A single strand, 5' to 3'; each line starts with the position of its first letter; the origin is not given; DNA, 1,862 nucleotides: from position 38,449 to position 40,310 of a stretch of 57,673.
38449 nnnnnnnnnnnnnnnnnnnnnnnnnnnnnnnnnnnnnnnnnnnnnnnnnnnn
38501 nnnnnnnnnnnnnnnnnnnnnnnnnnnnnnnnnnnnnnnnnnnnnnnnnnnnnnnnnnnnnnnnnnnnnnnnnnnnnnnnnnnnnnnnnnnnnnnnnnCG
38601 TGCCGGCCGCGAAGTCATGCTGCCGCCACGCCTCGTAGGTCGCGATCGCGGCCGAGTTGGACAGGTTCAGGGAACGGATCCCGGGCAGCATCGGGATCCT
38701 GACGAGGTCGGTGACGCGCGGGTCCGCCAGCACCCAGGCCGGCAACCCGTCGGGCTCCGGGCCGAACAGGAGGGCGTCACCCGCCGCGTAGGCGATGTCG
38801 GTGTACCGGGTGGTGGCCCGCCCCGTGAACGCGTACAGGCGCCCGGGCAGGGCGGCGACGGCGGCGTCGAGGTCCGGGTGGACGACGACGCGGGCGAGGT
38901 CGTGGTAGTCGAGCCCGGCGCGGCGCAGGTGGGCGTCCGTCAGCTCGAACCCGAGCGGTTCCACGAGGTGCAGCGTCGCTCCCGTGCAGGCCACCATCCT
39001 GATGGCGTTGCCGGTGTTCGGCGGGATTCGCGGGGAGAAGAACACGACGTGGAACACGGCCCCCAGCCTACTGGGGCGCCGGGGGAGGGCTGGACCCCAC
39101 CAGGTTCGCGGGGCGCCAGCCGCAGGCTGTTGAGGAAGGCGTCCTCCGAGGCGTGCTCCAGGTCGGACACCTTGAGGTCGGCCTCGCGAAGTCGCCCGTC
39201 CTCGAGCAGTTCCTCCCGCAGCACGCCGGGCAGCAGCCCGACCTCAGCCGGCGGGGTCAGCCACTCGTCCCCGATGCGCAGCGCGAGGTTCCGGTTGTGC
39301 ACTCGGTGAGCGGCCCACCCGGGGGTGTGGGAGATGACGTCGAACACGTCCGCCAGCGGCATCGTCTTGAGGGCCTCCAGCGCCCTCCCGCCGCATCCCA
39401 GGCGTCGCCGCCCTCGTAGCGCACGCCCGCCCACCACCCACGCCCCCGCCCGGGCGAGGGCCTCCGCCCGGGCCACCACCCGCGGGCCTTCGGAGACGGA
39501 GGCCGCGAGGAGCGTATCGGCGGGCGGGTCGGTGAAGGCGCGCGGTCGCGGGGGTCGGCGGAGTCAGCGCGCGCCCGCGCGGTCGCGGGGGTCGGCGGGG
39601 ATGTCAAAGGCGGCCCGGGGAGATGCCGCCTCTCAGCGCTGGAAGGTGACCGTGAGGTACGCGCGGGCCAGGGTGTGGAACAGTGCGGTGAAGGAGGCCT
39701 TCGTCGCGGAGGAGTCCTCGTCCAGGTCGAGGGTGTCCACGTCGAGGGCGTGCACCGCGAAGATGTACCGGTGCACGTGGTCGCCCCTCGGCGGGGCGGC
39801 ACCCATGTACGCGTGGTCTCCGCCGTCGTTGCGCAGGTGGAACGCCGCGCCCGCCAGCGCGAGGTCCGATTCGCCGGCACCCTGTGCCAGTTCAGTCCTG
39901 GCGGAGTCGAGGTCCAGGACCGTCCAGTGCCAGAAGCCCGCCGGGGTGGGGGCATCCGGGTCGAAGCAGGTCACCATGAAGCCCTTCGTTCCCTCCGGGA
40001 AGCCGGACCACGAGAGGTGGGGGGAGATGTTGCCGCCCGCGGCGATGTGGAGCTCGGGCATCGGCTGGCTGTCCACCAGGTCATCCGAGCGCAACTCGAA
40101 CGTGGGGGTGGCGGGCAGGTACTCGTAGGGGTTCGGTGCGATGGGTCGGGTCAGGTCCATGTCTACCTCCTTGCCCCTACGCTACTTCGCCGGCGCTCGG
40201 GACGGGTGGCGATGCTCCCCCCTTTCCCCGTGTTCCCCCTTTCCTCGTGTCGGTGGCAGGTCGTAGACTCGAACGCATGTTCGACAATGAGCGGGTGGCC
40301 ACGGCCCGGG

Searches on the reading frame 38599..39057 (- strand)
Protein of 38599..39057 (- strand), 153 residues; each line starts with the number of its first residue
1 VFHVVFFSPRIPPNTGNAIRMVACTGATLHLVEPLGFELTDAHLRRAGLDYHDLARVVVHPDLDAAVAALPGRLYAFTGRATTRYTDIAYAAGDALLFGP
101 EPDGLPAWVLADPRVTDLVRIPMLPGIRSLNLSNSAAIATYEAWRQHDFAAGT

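Call 3: search_protein_families(library=pfam, proteins=[window:38599-39057:-], max_evalue=0.01)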
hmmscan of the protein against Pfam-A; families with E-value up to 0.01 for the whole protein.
window:38599-39057:- (153 aa): 1 family
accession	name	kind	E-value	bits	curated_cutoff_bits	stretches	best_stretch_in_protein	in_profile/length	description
PF00588.24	SpoU_methylase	-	4.5e-29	101.8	29.7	1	2-141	2-142/142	SpoU rRNA Methylase family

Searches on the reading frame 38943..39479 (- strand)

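Call 50: search_protein_families(library=pfam, proteins=[window:38943-39479:-], max_evalue=0.0001)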
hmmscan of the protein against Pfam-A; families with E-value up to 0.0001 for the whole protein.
window:38943-39479:- (179 aa): 1 family
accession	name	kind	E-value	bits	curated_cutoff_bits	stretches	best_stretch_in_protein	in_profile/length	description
PF01063.24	Aminotran_4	-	4.8e-09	36.8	28.5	1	60-120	150-215/223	Amino-transferase class IV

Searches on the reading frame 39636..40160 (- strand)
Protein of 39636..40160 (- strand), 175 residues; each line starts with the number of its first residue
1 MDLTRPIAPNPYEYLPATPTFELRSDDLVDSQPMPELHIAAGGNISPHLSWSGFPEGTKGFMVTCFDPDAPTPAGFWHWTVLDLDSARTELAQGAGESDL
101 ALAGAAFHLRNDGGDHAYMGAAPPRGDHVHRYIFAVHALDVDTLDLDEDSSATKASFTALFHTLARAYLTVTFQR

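Call 49: search_protein_families(library=pfam, proteins=[window:39636-40160:-], max_evalue=0.0001)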
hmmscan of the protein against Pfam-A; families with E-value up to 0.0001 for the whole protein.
window:39636-40160:- (175 aa): 1 family
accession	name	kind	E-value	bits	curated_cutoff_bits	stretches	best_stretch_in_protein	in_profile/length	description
PF01161.25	PBP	-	2.2e-35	122.4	24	1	40-173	8-135/135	Phosphatidylethanolamine-binding protein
